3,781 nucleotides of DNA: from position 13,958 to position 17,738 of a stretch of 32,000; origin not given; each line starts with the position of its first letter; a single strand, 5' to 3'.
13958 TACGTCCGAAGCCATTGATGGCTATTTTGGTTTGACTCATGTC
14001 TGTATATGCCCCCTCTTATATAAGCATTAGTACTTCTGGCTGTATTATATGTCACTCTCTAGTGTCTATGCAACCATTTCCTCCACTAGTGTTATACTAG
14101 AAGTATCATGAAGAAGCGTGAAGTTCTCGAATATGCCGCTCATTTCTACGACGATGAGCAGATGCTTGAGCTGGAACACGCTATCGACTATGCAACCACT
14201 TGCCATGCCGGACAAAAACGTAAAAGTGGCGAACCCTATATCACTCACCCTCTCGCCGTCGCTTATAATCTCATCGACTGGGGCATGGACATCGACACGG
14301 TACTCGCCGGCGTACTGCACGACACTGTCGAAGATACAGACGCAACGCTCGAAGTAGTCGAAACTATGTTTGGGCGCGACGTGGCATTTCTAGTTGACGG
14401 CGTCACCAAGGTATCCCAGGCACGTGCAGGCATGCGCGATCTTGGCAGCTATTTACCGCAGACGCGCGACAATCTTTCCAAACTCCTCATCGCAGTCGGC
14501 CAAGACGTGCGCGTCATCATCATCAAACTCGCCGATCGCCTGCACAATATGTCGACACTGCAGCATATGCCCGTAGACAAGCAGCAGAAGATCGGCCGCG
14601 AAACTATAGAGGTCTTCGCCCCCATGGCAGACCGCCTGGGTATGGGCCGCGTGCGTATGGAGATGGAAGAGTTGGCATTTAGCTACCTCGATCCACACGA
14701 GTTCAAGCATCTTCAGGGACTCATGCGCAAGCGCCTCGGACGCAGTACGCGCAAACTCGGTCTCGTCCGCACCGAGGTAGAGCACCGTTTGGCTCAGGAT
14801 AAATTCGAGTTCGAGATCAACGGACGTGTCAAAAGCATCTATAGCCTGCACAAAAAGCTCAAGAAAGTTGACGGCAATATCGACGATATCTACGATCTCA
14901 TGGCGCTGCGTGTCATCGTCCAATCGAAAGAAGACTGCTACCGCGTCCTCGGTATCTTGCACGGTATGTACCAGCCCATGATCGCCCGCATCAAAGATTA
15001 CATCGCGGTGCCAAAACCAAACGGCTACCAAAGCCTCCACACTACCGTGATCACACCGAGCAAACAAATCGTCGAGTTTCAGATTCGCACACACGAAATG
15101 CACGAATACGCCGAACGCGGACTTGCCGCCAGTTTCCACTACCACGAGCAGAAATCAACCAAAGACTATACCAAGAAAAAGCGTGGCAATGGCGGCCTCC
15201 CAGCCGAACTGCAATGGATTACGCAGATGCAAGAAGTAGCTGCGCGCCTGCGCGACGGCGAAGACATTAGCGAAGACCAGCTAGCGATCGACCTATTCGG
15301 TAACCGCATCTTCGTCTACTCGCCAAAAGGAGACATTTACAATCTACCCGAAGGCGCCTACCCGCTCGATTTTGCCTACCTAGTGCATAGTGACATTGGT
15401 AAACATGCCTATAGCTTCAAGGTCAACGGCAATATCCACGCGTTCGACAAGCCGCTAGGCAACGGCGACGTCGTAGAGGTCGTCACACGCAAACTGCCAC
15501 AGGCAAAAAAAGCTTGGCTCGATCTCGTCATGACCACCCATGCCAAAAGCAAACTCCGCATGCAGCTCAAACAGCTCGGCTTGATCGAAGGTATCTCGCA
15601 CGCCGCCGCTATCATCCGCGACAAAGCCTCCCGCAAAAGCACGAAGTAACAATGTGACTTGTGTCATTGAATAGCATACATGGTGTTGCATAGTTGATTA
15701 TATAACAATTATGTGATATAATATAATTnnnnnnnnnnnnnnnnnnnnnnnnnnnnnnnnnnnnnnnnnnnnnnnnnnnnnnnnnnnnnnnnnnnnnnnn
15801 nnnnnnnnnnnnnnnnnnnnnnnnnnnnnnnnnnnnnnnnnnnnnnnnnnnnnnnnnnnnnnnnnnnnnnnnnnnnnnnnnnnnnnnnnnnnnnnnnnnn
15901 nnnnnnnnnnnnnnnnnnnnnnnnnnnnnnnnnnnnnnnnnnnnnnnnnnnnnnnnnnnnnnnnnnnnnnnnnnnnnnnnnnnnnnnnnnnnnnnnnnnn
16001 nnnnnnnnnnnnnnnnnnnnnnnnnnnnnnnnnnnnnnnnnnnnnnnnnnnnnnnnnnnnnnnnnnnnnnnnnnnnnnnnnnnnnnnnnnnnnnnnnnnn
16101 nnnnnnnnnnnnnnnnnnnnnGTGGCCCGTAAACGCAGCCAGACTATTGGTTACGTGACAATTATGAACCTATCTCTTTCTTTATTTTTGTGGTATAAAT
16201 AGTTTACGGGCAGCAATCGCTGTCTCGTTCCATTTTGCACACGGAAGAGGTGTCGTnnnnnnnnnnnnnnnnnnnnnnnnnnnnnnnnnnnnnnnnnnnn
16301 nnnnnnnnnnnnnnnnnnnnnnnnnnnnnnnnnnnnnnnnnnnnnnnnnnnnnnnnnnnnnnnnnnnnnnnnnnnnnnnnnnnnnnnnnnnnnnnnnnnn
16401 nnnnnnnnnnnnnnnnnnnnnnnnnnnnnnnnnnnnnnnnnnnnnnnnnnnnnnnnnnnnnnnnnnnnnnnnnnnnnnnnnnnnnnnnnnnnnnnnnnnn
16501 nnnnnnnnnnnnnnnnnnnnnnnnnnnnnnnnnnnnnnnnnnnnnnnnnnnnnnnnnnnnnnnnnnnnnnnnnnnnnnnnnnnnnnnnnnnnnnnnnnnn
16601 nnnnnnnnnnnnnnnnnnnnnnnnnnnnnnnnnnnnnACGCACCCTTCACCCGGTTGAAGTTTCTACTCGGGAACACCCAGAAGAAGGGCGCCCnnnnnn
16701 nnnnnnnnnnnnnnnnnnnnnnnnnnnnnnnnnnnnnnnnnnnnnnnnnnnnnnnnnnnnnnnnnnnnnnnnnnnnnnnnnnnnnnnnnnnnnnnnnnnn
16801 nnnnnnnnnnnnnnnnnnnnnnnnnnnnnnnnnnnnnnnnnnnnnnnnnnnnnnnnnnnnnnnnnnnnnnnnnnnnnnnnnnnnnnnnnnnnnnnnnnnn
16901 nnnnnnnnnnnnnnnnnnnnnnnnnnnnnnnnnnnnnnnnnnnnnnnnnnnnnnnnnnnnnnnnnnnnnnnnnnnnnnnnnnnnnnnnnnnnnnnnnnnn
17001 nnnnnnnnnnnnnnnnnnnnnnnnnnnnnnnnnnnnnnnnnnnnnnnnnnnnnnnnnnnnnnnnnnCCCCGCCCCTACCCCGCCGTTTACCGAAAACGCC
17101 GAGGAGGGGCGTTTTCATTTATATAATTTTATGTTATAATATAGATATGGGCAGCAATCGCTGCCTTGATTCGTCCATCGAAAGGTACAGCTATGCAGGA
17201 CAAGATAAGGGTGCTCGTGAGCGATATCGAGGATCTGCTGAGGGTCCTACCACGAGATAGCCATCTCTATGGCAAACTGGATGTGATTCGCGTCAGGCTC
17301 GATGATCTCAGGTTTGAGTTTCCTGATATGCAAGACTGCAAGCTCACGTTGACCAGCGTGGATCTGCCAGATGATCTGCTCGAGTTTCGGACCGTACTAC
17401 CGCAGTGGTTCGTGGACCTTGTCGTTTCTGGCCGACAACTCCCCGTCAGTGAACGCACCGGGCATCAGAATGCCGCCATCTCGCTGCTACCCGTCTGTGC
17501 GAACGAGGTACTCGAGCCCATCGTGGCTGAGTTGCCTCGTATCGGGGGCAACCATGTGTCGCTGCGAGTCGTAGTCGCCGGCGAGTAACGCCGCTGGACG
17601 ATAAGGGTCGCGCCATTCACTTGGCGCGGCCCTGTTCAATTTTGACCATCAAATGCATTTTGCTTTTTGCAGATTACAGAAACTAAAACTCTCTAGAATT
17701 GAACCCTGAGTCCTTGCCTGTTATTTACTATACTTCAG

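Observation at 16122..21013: ORFan island of self-contained expression cassettes between rel-GNAT and nudix-ppa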

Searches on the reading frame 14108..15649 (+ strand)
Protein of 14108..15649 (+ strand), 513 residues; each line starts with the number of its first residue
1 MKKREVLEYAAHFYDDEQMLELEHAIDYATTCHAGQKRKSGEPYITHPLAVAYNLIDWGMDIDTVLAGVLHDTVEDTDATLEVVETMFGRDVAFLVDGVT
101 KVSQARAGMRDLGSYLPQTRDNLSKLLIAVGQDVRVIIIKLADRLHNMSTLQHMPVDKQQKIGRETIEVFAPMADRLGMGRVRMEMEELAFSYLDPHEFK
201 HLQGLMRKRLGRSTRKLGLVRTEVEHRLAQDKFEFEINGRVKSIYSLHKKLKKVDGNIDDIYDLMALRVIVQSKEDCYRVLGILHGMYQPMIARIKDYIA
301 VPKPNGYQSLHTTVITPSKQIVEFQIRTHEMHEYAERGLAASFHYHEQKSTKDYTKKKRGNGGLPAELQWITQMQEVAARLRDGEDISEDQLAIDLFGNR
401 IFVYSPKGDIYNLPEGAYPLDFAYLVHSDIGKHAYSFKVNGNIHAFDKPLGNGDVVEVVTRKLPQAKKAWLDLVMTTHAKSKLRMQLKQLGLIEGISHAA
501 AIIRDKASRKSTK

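Call 8: find_related_loci(query=window:14108-15649:+, collection=genome_contigs, flank=10000)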
Query window:14108-15649:+ (513 aa) in genome_contigs; peptide patterns used: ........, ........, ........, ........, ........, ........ (x = any residue, [..] = any of these).
98 stretches matched a pattern; 80 encode a relative of the query (tblastn E <= 1e-3); 80 distinct loci.
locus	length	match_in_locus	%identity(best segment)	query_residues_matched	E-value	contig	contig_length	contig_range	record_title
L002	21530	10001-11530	90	1-510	0e+0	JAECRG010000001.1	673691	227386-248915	MAG: Candidatus Saccharibacteria bacterium isolate AER2_9 diesel_EC_AER2_2_length_673691_cov_17_320978, whole genome sho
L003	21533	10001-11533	86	1-511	0e+0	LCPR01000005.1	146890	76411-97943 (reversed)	MAG: Candidatus Saccharibacteria bacterium GW2011_GWC2_48_9 UY35_C0005, whole genome shotgun sequence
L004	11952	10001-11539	81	1-513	0e+0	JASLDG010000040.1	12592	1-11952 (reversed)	MAG: Candidatus Saccharimonadales bacterium isolate SHSU.bins.118 k141_14808627, whole genome shotgun sequence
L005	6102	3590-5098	82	1-504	0e+0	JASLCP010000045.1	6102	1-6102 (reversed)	MAG: Candidatus Saccharimonadales bacterium isolate SHSU_advanced.final.181 k67_22375812, whole genome shotgun sequence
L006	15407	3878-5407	82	1-511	0e+0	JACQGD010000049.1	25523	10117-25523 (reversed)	MAG: Candidatus Saccharibacteria bacterium isolate NC_groundwater_1064_Pr2_B-0.1um_46_7 rattlesnake_spring_18_scaffold_3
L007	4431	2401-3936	80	1-513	0e+0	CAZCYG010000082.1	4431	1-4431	MAG TPA_asm: uncultured Candidatus Saccharibacteria bacterium isolate SRP173033_co1_367 genome assembly, contig: NODE_57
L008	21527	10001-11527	81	1-510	0e+0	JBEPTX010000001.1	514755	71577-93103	MAG: Candidatus Saccharibacteria bacterium isolate 22E.concoct.059 NODE_5_length_514755_cov_13.985477, whole genome shot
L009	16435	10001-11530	80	1-510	0e+0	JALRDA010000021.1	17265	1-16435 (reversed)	MAG: Candidatus Saccharimonadia bacterium isolate JJ.18 JJ_422117, whole genome shotgun sequence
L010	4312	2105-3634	80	1-510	0e+0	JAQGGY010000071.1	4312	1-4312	MAG: Candidatus Saccharibacteria bacterium isolate RYN_419 scaffold_2482217, whole genome shotgun sequence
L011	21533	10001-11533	80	1-512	0e+0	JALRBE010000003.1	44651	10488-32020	MAG: Candidatus Saccharimonadia bacterium isolate HM.17 NODE_3_length_44651_cov_4.123906, whole genome shotgun sequence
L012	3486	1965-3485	80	1-507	0e+0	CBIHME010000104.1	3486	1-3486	MAG TPA_asm: uncultured bacterium isolate SRR17255032_binner12_Refined_22 genome assembly, contig: ERZ27337163.6560, who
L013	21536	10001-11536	79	1-513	0e+0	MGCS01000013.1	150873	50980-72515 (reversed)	MAG: Candidatus Saccharibacteria bacterium RIFCSPHIGHO2_12_FULL_44_22 rifcsphigho2_12_scaffold_680, whole genome shotgun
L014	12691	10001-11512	80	1-505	0e+0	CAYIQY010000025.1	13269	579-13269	MAG TPA_asm: uncultured Candidatus Saccharibacteria bacterium isolate ERP119705_co25_180 genome assembly, contig: NODE_3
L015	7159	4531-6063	78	1-512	0e+0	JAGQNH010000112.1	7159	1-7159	MAG: Candidatus Saccharibacteria bacterium isolate HKST-UBA63 2009_572304, whole genome shotgun sequence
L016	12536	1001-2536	78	1-513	0e+0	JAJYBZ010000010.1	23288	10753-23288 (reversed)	MAG: bacterium isolate BP9.bin16 NODE_3838_length_23288_cov_25.934545, whole genome shotgun sequence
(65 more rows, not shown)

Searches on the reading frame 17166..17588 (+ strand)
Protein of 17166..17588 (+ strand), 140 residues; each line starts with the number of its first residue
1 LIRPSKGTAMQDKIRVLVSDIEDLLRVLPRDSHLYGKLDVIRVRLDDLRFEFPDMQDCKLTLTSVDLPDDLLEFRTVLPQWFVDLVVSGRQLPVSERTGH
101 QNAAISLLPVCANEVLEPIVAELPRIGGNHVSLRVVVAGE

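Call 4: search_protein_families(library=pfam, proteins=[window:17166-17588:+], max_evalue=1)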
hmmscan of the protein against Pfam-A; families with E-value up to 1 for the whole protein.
window:17166-17588:+ (140 aa): 0 families

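Call 5: search_protein_families(library=padloc, proteins=[window:17166-17588:+], max_evalue=1)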
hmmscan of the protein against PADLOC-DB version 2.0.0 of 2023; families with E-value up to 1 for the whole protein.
window:17166-17588:+ (140 aa): 0 families

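Call 6: search_protein_families(library=phrogs, proteins=[window:17166-17588:+], max_evalue=1)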
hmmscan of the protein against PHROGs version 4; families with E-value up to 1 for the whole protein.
window:17166-17588:+ (140 aa): 3 families
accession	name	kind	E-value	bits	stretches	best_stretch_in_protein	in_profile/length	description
phrog_1773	-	other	0.037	14.7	1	18-44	26-52/55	6-phosphofructokinase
phrog_5415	-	unknown function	0.18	13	1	82-125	22-59/76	-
phrog_17435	-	unknown function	0.25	12.9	0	51-75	20-43/76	-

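Call 18: search_protein_families(library=ncbifam, proteins=[window:17166-17588:+], max_evalue=10)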
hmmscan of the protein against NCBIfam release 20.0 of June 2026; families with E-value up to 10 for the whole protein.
window:17166-17588:+ (140 aa): 0 families

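Call 49: search_protein_families(library=pfam, proteins=[L090:3516-4334:-, L090:1457-2020:+], max_evalue=0.1)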
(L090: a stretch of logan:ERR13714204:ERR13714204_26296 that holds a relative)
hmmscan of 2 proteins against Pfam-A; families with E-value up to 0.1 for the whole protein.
L090:3516-4334:- (272 aa): 0 families

L090:1457-2020:+ (187 aa): 0 families

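Call 71: search_solved_structures(query=window:17193-17588:+, max_evalue=10)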
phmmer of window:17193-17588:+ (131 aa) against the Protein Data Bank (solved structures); distinct sequences matched with E-value up to 10: 0.

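Call 81: search_protein_families(library=pfam, proteins=[P0049, P0157, P0159, P0176, P0053, P0059, P0065, P0085, P0149, P0155], max_evalue=0.01)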
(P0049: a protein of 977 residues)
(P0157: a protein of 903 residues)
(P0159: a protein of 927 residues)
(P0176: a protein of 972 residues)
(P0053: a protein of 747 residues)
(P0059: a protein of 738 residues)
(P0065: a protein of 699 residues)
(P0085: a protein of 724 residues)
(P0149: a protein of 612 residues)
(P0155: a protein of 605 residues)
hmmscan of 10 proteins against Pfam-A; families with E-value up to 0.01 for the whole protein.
P0049 (977 aa): 0 families

P0157 (903 aa): 0 families

P0159 (927 aa): 0 families

P0176 (972 aa): 3 families
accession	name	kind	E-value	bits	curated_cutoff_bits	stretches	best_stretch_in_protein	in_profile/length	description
PF14622.11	Ribonucleas_3_3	-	3.3e-10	40.6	35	1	285-398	4-113/128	Ribonuclease-III-like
PF00035.32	dsrm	-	4.1e-08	34.1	23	1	196-239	20-63/66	Double-stranded RNA binding motif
PF00636.31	Ribonuclease_3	-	0.00082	20.6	27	1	314-397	3-102/102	Ribonuclease III domain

P0053 (747 aa): 1 family
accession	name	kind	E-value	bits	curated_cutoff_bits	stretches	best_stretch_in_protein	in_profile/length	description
PF18167.6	Sa_NUDIX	-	0.0028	18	25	0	221-287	63-130/199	SMODS-associated NUDIX domain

P0059 (738 aa): 0 families

P0065 (699 aa): 0 families

P0085 (724 aa): 0 families

P0149 (612 aa): 0 families

P0155 (605 aa): 0 families

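Call 95: search_dna_similar(query=window:17193-17588:+, collection=plasmids, mode=protein, max_evalue=1, max_rows=10)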
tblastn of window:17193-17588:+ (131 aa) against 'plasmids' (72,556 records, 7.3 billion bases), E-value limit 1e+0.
No match.

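Call 101: find_related_loci(query=window:17193-17588:+, collection=viral_contigs, flank=8000)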
Query window:17193-17588:+ (131 aa) in viral_contigs; peptide patterns used: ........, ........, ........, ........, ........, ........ (x = any residue, [..] = any of these).
14 stretches matched a pattern, but none encodes a relative of the query by tblastn (E <= 1e-3).
